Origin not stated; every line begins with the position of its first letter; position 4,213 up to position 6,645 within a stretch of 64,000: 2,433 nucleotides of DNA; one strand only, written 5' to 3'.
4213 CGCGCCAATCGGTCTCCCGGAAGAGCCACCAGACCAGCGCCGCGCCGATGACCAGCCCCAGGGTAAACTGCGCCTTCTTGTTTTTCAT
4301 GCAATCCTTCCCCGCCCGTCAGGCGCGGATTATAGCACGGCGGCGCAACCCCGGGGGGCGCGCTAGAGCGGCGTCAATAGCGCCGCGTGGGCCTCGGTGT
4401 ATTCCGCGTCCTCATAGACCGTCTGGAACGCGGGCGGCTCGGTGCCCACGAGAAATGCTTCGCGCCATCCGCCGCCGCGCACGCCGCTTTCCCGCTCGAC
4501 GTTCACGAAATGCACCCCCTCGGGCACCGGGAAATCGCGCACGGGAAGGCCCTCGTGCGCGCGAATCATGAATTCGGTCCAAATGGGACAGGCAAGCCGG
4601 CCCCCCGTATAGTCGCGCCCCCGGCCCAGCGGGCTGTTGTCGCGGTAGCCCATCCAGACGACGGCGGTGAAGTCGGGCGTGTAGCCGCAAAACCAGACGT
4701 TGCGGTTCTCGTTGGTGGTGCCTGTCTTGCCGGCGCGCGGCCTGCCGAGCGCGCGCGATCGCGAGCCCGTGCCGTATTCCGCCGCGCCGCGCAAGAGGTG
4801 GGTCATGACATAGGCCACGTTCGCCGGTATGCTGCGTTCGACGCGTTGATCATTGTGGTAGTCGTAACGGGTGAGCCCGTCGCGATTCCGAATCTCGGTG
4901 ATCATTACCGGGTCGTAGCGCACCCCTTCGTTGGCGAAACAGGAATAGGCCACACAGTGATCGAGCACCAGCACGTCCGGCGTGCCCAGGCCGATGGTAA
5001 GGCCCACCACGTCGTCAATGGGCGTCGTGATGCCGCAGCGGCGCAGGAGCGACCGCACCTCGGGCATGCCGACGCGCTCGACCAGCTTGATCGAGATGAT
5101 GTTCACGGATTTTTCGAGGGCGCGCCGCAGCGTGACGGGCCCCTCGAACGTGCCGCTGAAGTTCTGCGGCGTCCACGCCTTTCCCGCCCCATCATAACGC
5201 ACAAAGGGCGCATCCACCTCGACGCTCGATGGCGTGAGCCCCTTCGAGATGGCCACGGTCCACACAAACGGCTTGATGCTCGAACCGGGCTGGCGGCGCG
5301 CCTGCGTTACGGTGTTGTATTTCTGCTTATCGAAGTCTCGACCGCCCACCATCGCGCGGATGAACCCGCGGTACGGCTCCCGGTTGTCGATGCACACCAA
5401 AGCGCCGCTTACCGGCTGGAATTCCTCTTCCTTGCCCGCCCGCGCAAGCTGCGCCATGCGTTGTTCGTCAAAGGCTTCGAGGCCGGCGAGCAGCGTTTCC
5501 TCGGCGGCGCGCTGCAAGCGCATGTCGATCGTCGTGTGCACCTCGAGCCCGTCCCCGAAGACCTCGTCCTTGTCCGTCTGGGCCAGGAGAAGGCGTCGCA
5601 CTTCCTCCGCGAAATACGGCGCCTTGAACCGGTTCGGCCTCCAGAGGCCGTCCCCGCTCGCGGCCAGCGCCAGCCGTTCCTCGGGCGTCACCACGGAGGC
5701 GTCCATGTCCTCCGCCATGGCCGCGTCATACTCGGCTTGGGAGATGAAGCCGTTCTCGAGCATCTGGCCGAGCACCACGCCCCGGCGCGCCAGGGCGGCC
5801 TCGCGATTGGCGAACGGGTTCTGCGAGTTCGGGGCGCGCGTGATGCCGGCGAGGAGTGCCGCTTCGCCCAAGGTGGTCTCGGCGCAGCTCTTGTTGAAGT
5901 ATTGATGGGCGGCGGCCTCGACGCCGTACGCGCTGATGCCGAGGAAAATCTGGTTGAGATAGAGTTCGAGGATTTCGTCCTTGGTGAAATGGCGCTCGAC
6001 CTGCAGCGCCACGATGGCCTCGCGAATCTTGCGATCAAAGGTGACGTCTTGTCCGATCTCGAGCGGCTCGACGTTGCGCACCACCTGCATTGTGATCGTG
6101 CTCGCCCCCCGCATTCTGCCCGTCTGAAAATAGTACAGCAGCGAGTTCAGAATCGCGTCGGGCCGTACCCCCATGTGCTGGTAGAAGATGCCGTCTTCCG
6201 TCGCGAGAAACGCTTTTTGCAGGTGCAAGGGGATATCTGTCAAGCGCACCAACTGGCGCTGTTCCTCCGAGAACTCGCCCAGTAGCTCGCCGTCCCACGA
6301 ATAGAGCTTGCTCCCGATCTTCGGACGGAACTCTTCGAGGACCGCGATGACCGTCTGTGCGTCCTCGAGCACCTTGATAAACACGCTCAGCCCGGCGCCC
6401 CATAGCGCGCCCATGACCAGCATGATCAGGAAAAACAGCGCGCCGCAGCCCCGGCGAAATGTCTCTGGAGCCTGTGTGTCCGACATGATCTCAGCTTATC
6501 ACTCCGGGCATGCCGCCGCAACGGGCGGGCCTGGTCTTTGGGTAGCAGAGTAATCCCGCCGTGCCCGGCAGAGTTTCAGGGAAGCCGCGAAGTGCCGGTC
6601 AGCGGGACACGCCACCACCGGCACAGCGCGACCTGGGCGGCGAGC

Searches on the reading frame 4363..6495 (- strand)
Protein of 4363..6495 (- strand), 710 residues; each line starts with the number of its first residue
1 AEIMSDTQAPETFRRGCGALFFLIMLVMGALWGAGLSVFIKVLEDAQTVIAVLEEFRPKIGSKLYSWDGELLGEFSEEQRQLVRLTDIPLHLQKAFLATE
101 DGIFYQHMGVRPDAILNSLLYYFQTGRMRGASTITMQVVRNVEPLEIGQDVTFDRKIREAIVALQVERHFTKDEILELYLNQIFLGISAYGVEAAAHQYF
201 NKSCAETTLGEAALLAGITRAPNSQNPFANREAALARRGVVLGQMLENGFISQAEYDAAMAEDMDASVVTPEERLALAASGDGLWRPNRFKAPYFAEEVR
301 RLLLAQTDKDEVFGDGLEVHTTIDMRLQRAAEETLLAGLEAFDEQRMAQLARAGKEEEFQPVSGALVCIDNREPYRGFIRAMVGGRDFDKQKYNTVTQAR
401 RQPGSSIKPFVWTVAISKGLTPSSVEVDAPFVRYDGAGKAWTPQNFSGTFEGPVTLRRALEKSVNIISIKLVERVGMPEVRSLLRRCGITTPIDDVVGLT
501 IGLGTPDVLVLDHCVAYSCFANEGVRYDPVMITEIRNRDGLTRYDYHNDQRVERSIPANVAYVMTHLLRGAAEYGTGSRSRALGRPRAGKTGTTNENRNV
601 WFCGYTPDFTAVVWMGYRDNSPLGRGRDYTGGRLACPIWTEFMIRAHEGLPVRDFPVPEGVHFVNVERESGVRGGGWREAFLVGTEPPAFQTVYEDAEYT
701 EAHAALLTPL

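Call 14: search_protein_families(library=pfam, proteins=[window:4363-6495:-], max_evalue=0.001)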
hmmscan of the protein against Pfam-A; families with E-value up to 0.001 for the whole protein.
window:4363-6495:- (710 aa): 2 families
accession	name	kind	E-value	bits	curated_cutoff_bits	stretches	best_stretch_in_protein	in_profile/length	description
PF00912.28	Transgly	-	9.9e-55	185.1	27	1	69-245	2-177/178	Transglycosylase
PF00905.27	Transpeptidase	-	4.5e-24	85.6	22.1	1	375-617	9-275/299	Penicillin binding protein transpeptidase domain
